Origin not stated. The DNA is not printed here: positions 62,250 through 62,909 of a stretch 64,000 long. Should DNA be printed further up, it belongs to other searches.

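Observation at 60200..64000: Scarred accessory junction: IS21 remnant, membrane protein with HtrA-like GNSGGAL motif, truncated B12-radical-SAM gene fragment and a large unknown gene running off the window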

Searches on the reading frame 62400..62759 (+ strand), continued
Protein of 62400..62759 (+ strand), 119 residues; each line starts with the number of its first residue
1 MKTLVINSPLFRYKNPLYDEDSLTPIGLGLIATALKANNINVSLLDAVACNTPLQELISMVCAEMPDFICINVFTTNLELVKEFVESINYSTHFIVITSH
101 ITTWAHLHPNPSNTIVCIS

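Call 41: search_protein_families(library=pfam, proteins=[L005:8001-10346:+, L005:10347-10979:+, L005:10985-11584:+, L007:8346-8996:+, L008:8408-9052:+, L009:2715-3344:+], max_evalue=1)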
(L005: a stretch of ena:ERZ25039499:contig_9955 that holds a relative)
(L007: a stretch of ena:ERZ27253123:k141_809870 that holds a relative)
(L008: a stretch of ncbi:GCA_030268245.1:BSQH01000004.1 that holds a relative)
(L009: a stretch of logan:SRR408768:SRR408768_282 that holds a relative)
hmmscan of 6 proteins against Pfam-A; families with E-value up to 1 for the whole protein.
L005:8001-10346:+ (781 aa): 5 families
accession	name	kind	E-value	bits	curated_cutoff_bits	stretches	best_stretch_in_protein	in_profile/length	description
PF13589.12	HATPase_c_3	-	2.3e-19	70.2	25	1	25-142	4-118/137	Histidine kinase-, DNA gyrase B-, and HSP90-like ATPase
PF02518.31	HATPase_c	-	5.4e-17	62.7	26.4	2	666-777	4-108/111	Histidine kinase-, DNA gyrase B-, and HSP90-like ATPase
PF14501.12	HATPase_c_5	-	4.5e-07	30.1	22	1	665-776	3-101/102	GHKL domain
PF05452.16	Clavanin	-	0.042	14.5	21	1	526-583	20-77/80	Clavanin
PF14942.11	Muted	-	0.15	12.7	26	0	455-529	49-123/146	Organelle biogenesis, Muted-like protein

L005:10347-10979:+ (210 aa): 4 families
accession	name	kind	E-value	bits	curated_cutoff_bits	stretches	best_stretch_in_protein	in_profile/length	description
PF00072.30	Response_reg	-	2.8e-05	24.7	30.2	1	6-103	1-89/111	Response regulator receiver domain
PF03709.21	OKR_DC_1_N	-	0.024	15.3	29.3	1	59-132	47-111/111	Orn/Lys/Arg decarboxylase, N-terminal domain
PF07889.17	DUF1664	-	0.037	14.5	34.6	1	100-173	25-98/124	Protein of unknown function (DUF1664)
PF07464.16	ApoLp-III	-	0.12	13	36.3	1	66-146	26-106/146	Apolipophorin-III precursor (apoLp-III)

L005:10985-11584:+ (199 aa): 2 families
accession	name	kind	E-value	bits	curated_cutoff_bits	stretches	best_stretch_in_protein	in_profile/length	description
PF01844.29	HNH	-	1.2e-07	32.1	21.4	1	35-86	1-47/47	HNH endonuclease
PF13395.12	HNH_4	-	0.016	15.6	22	1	50-88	17-53/54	HNH endonuclease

L007:8346-8996:+ (216 aa): 4 families
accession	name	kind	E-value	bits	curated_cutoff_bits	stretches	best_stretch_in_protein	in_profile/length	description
PF00072.30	Response_reg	-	6.5e-05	23.5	30.2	1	8-106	1-89/111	Response regulator receiver domain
PF03709.21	OKR_DC_1_N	-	0.0086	16.8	29.3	1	43-135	27-111/111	Orn/Lys/Arg decarboxylase, N-terminal domain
PF07889.17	DUF1664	-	0.036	14.6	34.6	1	105-177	27-98/124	Protein of unknown function (DUF1664)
PF14606.12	Lipase_GDSL_3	-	0.37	11.5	27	0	41-107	47-114/178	GDSL-like Lipase/Acylhydrolase family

L008:8408-9052:+ (214 aa): 3 families
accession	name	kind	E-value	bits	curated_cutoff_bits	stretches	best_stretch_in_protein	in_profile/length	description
PF00072.30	Response_reg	-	0.0054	17.3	30.2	1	7-94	4-82/111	Response regulator receiver domain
PF11253.13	DUF3052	-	0.013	15.8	22.7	1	21-90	17-82/125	Protein of unknown function (DUF3052)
PF07315.17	DUF1462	-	0.066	14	25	0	48-89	36-74/93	Protein of unknown function (DUF1462)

L009:2715-3344:+ (209 aa): 5 families
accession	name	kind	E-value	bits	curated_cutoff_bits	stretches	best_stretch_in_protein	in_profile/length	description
PF13314.11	DUF4083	-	0.017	15.5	25.4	1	173-196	29-53/57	Domain of unknown function (DUF4083)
PF03709.21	OKR_DC_1_N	-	0.022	15.5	29.3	1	26-132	19-111/111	Orn/Lys/Arg decarboxylase, N-terminal domain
PF00072.30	Response_reg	-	0.034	14.8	30.2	1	28-94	23-83/111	Response regulator receiver domain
PF14606.12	Lipase_GDSL_3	-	0.057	14.1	27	1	31-142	46-154/178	GDSL-like Lipase/Acylhydrolase family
PF01729.25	QRPTase_C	-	0.22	11.7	23.1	0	12-57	65-110/169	Quinolinate phosphoribosyl transferase, C-terminal domain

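Call 58: find_encoding_contigs(protein=P0245, flank=4000, max_places=3)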
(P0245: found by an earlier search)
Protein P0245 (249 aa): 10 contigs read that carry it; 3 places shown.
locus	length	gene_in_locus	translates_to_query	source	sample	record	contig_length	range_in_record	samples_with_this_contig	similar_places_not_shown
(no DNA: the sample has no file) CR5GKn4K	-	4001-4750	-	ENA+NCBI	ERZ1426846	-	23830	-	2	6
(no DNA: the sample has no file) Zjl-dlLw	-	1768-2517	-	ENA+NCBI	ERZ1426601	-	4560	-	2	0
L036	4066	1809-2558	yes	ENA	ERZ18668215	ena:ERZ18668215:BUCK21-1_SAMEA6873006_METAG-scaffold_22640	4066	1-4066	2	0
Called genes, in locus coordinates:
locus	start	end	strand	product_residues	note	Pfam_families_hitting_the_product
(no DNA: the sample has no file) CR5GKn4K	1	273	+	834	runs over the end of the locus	PF00012:HSP70, PF06723:MreB_Mbl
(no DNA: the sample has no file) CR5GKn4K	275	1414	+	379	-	PF17761:DUF1016_N, PF06250:YhcG_C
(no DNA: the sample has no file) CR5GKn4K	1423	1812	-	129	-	PF00856:SET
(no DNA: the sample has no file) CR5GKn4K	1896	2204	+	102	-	-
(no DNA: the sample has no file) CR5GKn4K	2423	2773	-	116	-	-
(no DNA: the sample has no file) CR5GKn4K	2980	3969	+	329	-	PF22483:Mu-transpos_C_2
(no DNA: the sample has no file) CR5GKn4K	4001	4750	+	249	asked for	PF01695:IstB_IS21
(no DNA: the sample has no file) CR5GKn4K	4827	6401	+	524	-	PF12161:HsdM_N, PF02384:N6_Mtase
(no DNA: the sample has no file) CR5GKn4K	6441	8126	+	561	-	PF17761:DUF1016_N, PF06250:YhcG_C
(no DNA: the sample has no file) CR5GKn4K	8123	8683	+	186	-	-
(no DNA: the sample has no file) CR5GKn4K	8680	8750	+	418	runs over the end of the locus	PF01420:Methylase_S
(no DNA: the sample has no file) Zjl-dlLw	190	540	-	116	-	-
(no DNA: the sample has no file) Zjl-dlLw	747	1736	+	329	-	PF22483:Mu-transpos_C_2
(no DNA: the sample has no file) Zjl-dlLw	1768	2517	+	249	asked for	PF01695:IstB_IS21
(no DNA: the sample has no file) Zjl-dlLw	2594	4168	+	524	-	PF12161:HsdM_N, PF02384:N6_Mtase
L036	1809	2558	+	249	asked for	PF01695:IstB_IS21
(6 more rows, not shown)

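Call 60: find_encoding_contigs(protein=L002:6434-7075:-, flank=10000, max_places=10)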
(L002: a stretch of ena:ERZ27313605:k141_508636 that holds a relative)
Protein L002:6434-7075:- (213 aa): 12 contigs read that carry it; 5 places shown.
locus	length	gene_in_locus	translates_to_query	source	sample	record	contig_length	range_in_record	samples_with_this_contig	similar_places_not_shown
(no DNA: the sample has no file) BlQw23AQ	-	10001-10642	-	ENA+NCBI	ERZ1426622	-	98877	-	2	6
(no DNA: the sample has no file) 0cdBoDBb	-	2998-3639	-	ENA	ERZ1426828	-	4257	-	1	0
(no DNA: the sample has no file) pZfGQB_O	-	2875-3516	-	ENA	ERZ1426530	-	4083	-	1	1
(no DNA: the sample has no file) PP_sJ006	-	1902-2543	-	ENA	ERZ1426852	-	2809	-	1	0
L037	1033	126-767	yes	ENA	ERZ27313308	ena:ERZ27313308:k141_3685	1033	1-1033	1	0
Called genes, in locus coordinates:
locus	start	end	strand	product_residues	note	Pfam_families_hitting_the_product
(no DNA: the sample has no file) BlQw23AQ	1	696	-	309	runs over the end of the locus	PF08331:QueG_DUF1730, PF13237:Fer4_10 (faint), PF13484:Fer4_16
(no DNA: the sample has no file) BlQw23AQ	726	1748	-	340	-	PF05496:RuvB_N, PF13191:AAA_16 (faint), PF13401:AAA_22 (faint), PF00004:AAA, PF07726:AAA_3 (faint), PF07728:AAA_5 (faint), PF17864:AAA_lid_4, PF05491:WHD_RuvB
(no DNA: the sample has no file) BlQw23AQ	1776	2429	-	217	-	-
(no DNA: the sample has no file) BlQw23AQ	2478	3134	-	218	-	PF00560:LRR_1 (faint), PF13855:LRR_8, PF23598:LRR_14, PF12799:LRR_4, PF23598:LRR_14 (weak)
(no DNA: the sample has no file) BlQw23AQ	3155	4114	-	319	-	PF03255:ACCA, PF01039:Carboxyl_trans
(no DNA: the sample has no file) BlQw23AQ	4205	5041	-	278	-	PF19573:DUF6089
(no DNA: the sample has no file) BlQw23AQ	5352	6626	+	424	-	PF08529:NusA_N, PF13184:KH_NusA_1st, PF26594:KH_NusA_2nd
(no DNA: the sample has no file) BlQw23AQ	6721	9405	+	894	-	PF04760:IF2_N, PF00009:GTP_EFTU, PF01926:MMR_HSR1, PF22042:EF-G_D2, PF11987:IF-2, PF03144:GTP_EFTU_D2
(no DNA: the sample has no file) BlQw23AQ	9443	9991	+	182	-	-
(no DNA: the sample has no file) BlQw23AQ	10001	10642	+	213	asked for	PF01168:Ala_racemase_N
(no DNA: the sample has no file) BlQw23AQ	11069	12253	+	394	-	PF17293:Arm-DNA-bind_5, PF13102:Phage_int_SAM_5, PF00589:Phage_integrase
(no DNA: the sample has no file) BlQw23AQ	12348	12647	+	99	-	-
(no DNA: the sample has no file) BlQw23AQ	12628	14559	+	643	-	PF13589:HATPase_c_3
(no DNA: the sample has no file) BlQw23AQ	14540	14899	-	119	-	PF02310:B12-binding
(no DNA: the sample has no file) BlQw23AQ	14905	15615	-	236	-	-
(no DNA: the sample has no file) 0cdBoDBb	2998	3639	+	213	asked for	PF01168:Ala_racemase_N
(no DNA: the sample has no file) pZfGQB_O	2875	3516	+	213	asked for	PF01168:Ala_racemase_N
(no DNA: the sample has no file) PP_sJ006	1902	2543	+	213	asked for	PF01168:Ala_racemase_N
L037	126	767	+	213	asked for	PF01168:Ala_racemase_N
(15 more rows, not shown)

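Call 69: search_protein_families(library=ncbifam, proteins=[L005:8001-10346:+, L005:10347-10979:+, L005:10985-11584:+, L005:11591-12481:+], max_evalue=0.001)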
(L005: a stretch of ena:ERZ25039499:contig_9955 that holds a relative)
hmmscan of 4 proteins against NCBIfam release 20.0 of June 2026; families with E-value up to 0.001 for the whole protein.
L005:8001-10346:+ (781 aa): 35 families (the best 25 are shown)
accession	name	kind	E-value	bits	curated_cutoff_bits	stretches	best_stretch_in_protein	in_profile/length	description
NF007007.0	PRK09470.1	equivalog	2.3e-12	46.6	486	1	628-764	317-444/463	envelope stress sensor histidine kinase CpxA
NF047794.1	HisKinPtgB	equivalog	1.1e-11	43.8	1000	1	524-763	423-639/656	two-component system sensor histidine kinase PgtB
TIGR02938.1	nifL_nitrog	equivalog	3.5e-11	42.3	242.45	1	667-764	387-479/494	nitrogen fixation negative regulator NifL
NF050001.1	restrict_BbrUII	equivalog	4.1e-11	42.1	550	1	28-129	25-128/659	BbrUII/HgiDII family restriction enzyme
NF047497.1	HK_LIC_12097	equivalog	5.5e-11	41.8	500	1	465-772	72-362/367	LIC_12097 family sensor histidine kinase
TIGR02966.1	phoR_proteo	equivalog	1.1e-10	41.1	334.2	1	608-763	172-319/333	phosphate regulon sensor histidine kinase PhoR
NF007004.0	PRK09467.1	equivalog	2.3e-10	39.9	415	1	602-777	277-435/440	two-component system sensor histidine kinase EnvZ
NF008468.0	PRK11360.1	equivalog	3.1e-10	39.1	646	1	594-764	438-593/616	two-component system sensor histidine kinase AtoS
NF007688.0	PRK10364.1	equivalog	1e-09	37.7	479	1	666-764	350-436/460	two-component system sensor histidine kinase ZraS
NF046044.1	PnpS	equivalog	5.4e-09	35.5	400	1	595-763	215-375/390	two-component system histidine kinase PnpS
NF033792.0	ActS_PrrB_HisK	equivalog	1.2e-08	34.2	350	1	690-768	327-406/423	ActS/PrrB/RegB family redox-sensitive histidine kinase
NF040750.1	tetrathio_HK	equivalog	9.5e-08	31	750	1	652-766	441-541/555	tetrathionate respiration histidine kinase TtrS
TIGR02916.1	PEP_his_kin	equivalog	2.1e-07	29.9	300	1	667-763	579-664/679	XrtA/PEP-CTERM system histidine kinase PrsK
NF052573.1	HisKinEspAMyxo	equivalog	3.3e-07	28.7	1400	1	667-763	503-595/755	serine histidine kinase EspA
NF008312.0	PRK11100.1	equivalog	4.8e-07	29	356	1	602-774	306-470/477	two-component system sensor histidine kinase CreC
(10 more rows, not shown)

L005:10347-10979:+ (210 aa): 1 family
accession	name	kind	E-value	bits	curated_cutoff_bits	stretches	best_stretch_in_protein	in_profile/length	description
NF052378.1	LM5578_1851_RR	equivalog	7.8e-06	25.8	150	1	7-130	5-130/158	LM5578_1851 family response regulator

L005:10985-11584:+ (199 aa): 4 families
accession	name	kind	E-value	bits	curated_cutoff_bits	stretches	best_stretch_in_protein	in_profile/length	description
NF041761.1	PtuB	equivalog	1.8e-07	31.2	150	1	10-125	21-140/218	retron Ec78 anti-phage system effector HNH endonuclease PtuB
TIGR02646.1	TIGR02646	subfamily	3.7e-06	27.1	52.15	1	28-122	20-112/144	retron system putative HNH endonuclease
NF049971.1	CRISPR_Cas9d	exception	7.8e-05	21.5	375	1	21-90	534-600/986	type II CRISPR RNA-guided endonuclease Cas9d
NF040563.1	guided_IscB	equivalog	0.00017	20.8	175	1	16-87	177-239/314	RNA-guided endonuclease IscB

L005:11591-12481:+ (296 aa): 3 families
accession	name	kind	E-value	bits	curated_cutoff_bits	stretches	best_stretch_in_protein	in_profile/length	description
NF008572.0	PRK11524.1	equivalog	8.5e-127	422.3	292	1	2-278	8-281/294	adenine-specific DNA-methyltransferase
NF050803.1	DnaMtaseCcrMCaul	equivalog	1.9e-31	109.2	830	2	187-270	181-264/350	adenine-specific DNA-methyltransferase CcrM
NF010253.0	PRK13699.1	subfamily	5.1e-13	49.2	244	1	182-259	134-211/226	DNA methyltransferase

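Call 71: find_homologous_proteins(query=L002:4429-4728:-, max_evalue=0.01)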
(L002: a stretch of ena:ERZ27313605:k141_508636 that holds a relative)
Query L002:4429-4728:- (99 aa): 43 proteins with E <= 0.01 among 43 candidates.
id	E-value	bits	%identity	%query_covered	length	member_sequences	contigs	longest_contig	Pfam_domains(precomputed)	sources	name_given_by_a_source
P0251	1.1e-60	220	100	100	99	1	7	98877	-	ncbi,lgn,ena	-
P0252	4.5e-46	173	82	94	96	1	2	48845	-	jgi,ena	jgi:hypothetical protein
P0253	9.1e-37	143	71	95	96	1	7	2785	-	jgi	jgi:hypothetical protein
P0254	2.1e-36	142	70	97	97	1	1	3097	-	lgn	-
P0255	1.3e-34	136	71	90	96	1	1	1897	-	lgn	-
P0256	2.7e-34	135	70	95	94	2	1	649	-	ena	-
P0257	3.6e-34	135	70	93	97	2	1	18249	-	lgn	-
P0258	4.2e-34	134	67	97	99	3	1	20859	-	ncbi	-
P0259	5.3e-34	134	69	89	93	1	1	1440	-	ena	-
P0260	5.8e-34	134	68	95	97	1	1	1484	-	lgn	-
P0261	1.9e-33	132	65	93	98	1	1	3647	-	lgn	-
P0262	2.4e-33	132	65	95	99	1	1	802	-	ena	-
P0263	3.2e-33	131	65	97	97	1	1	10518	-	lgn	-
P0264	3.2e-33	131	66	95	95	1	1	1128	-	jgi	jgi:hypothetical protein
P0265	6.3e-33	131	67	95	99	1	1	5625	-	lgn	-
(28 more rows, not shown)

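Call 88: predict_structure(alignment_id=A3)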
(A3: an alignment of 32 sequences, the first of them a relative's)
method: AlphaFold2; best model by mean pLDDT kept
length: 99 residues; sequences in the alignment: 32
mean_pLDDT: 75.5   pTM: 0.60
mean pLDDT of the five models: 75.5, 74.4, 73.5, 72.4, 71.5
residues with pLDDT >= 90: 17; 70-90: 52; 50-70: 29; < 50: 1
segments of 3 or more residues with pLDDT < 50: none
pLDDT, mean of each block of 10 residues (from residue 1): 65 83 83 88 90 63 54 74 80 76
secondary structure, 60 per line:
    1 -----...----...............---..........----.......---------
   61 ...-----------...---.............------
elements in order: E16-27 E31-40 E45-51 E75-77 H81-93

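Call 90: fold_search(model_id=the predicted structure, library=pdb)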
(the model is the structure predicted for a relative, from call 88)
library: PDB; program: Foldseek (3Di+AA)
matches with E <= 10: 593; with E <= 0.001: 0
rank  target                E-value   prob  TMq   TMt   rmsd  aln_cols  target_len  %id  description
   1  4ji0_L                1.2e-01  0.18  0.18  0.15  11.4        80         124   14  Crystal Structure of 30S ribosomal subunit from Thermus thermophilus (released 2013-11-06)
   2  4ji2_L                1.5e-01  0.13  0.17  0.15  11.3        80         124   15  Crystal Structure of 30S ribosomal subunit from Thermus thermophilus (released 2013-11-06)
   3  8om2_L                1.8e-01  0.10  0.16  0.15   9.1        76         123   12  Small subunit of yeast mitochondrial ribosome in complex with METTL17/Rsm22. (released 2024-01-10)
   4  6ztj_AL               2.5e-01  0.12  0.17  0.15   8.7        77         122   13  E. coli 70S-RNAP expressome complex in NusG-coupled state (38 nt intervening mRNA) (released 2020-09-16)
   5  4ybb_AL               2.7e-01  0.11  0.17  0.15   8.8        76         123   10  High-resolution structure of the Escherichia coli ribosome (released 2015-03-18)
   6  8s4s_B                3.4e-01  0.20  0.26  0.21  13.9       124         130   11  PrgE from plasmid pCF10 (released 2024-05-29)
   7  8cgu_L                3.4e-01  0.09  0.16  0.15   9.0        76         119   10  Gentamicin bound to the 30S body (released 2023-07-26)
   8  4o7o_B                3.6e-01  0.33  0.29  0.10   8.0        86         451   17  Crystal structure of Mycobacterium tuberculosis maltose kinase MaK (released 2014-10-22)
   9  5mrc_LL               3.6e-01  0.11  0.18  0.16   8.6        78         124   14  Structure of the yeast mitochondrial ribosome - Class A (released 2017-02-15)
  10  9i5v_j                3.6e-01  0.09  0.17  0.15   9.8        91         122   11  70S P. gingivalis ribosome erm-delta-porN strain (released 2025-08-20)
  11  8cgr_L                3.8e-01  0.09  0.17  0.15   8.9        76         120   10  Apramycin bound to the 30S body (released 2023-07-26)
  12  3ecf_A                4.0e-01  0.82  0.39  0.31   9.4        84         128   11  Crystal structure of an ntf2-like protein (ava_4193) from anabaena variabilis atcc 29413 at 1.90 A resolution (released 2008-09-30)
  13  9gr1_L                4.0e-01  0.09  0.17  0.15   8.6        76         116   13  E. coli 70S-TEC complex in delivery state (released 2024-11-20)
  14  8d8l_L                4.0e-01  0.08  0.17  0.15   9.8        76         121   20  Yeast mitochondrial small subunit assembly intermediate (State 3) (released 2022-12-14)
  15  6yw5_LL               4.5e-01  0.09  0.17  0.14  10.0        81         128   14  The structure of the small subunit of the mitoribosome from Neurospora crassa (released 2020-11-11)
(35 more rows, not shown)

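Call 92: find_related_loci(query=A3, collection=viral_contigs, flank=5000)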
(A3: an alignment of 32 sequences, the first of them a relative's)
Query A3 (99 aa) in viral_contigs; peptide patterns used: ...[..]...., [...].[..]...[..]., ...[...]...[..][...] (x = any residue, [..] = any of these).
57 stretches matched a pattern, but none encodes a relative of the query by tblastn (E <= 1e-3).

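Call 93: find_related_loci(query=A3, collection=metagenome_contigs, flank=5000)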
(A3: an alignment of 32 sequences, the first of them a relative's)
Query A3 (99 aa) in metagenome_contigs; peptide patterns used: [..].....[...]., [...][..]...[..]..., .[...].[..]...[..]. (x = any residue, [..] = any of these).
210 stretches matched a pattern; 34 encode a relative of the query (tblastn E <= 1e-3); 34 distinct loci.
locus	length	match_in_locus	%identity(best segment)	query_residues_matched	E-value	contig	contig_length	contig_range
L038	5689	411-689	82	1-93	2e-44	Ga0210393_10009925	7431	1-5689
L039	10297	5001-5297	63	1-99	4e-39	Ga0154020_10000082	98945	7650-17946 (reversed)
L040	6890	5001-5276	67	2-93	4e-38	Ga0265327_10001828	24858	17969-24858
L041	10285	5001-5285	64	1-95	2e-37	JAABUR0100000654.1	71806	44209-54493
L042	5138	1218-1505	64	1-96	4e-37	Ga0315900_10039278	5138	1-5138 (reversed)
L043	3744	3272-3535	44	6-92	3e-23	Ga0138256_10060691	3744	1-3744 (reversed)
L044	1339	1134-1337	72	1-68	1e-22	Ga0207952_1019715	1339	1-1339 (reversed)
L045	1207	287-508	40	1-80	1e-10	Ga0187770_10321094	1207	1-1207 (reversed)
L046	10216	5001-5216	37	1-80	1e-9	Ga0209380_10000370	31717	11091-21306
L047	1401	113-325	40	1-79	2e-9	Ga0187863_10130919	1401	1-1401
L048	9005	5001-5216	37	1-80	5e-9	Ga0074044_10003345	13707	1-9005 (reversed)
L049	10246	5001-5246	38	1-79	1e-8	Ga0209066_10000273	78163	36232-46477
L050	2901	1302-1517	35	1-80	1e-8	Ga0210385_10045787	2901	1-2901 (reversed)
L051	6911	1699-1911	39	1-80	1e-8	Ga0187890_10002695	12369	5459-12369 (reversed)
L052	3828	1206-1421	35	1-80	2e-8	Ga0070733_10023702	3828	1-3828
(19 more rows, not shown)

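Call 98: search_dna_similar(query=P0004, collection=plasmids, mode=protein, max_rows=15, max_evalue=1e-20)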
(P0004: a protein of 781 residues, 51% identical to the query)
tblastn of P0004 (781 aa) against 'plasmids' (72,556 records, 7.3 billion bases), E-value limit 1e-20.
Records with a match: 11; places in all: 11; records where one place covers at least 80% of the query: 8.
Best place of each record, by identity: <60% 11.
By first word of the organism name: Bacillus 2; Burkholderia 2; Bacteroides 1; Salipiger 1; Rhizobium 1; Ensifer 1; Deinococcus 1; Hymenobacter 1; Klebsiella 1.
By predicted mobility (MOB-suite, as given by PLSDB): non-mobilizable 7; conjugative 4.
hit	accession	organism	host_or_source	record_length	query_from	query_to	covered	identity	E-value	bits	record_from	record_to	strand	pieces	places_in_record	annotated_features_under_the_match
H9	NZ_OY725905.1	Bacteroides finegoldii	-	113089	1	758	97%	37.4%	4e-129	432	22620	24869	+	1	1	sensor histidine kinase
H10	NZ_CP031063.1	Bacillus sp. AR4-2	cell culture,soil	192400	1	777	99%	34.4%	2e-133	445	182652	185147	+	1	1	sensor histidine kinase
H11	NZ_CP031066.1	Bacillus sp. SH8-8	cell culture,soil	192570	1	777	99%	34.4%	2e-133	445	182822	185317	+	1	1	sensor histidine kinase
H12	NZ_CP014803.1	Salipiger profundus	single cell,environmental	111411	23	776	97%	32.6%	9e-122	410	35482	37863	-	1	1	sensor histidine kinase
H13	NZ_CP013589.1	Rhizobium phaseoli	Phaseolus vulgaris,Whole ...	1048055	1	777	99%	30.5%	9e-111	379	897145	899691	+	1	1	record has no annotation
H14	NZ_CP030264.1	Ensifer adhaerens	Zea mays,whole organism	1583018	56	777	92%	30.8%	6e-102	353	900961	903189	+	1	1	none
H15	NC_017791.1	Deinococcus gobiensis I-0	-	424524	1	755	97%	27.9%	1e-62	237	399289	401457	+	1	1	sensor histidine kinase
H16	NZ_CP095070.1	Hymenobacter volaticus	single cell,air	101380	25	764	95%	24.6%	2e-38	162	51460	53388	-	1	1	sensor histidine kinase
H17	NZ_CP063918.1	Klebsiella variicola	Human fecal samples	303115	181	759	71%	29.1%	2e-27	150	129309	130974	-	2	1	hypothetical protein | ATP-binding protein (x2)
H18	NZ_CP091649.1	Burkholderia aenigmatica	-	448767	1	441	56%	25.8%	2e-24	117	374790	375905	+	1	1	ATP-binding protein | type I restriction-modification system subunit M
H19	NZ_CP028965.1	Burkholderia sp. IDO3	pure strain,reactor sludge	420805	1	441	56%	25.8%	4e-24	116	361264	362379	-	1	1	ATP-binding protein | type I restriction-modification system subunit M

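Call 99: get_annotated_region(hit=H9, flank=5000)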
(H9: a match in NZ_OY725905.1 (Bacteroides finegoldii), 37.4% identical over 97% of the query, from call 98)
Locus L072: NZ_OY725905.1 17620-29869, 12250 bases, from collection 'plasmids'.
description: Bacteroides finegoldii strain Bacteroides finegoldii TSDC17.2-1.1 plasmid 3, complete sequence
organism: Bacteroides finegoldii (NCBI taxid 338188)
taxonomy: Bacteria; Bacteroidota; Bacteroidia; Bacteroidales; Bacteroidaceae; Bacteroides; Bacteroides finegoldii
host: -; source: -; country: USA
typing (MOB-suite, as given by PLSDB): non-mobilizable
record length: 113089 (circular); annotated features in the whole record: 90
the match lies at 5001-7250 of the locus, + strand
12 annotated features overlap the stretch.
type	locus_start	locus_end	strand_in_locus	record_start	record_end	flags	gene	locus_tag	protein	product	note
CDS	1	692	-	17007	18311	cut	-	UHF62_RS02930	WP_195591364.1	DUF3868 domain-containing protein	-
CDS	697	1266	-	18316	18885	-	-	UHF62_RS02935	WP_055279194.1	DUF3575 domain-containing protein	-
CDS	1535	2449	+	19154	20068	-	-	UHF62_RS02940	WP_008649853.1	AraC family transcriptional regulator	-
CDS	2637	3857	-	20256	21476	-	-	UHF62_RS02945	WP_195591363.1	site-specific integrase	GO:0015074 - DNA integration [Evidence IEA]; GO:0006310 - DNA recombination [Evidence IEA]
CDS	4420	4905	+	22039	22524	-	-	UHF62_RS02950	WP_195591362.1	hypothetical protein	-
CDS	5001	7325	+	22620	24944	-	-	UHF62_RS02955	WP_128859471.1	sensor histidine kinase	-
CDS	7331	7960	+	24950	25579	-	-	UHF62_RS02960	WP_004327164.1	hypothetical protein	-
CDS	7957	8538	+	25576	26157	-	-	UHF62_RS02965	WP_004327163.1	HNH endonuclease signature motif containing protein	-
CDS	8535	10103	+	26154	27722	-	-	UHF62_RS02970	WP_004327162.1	N-6 DNA methylase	GO:0006306 - DNA methylation [Evidence IEA]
CDS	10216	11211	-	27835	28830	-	-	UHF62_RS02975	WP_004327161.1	type II toxin-antitoxin system antitoxin SocA domain-containing protein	-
CDS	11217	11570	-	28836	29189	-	-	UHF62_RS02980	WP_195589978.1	type II toxin-antitoxin system MqsR family toxin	-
CDS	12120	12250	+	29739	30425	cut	-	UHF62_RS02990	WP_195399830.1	hypothetical protein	-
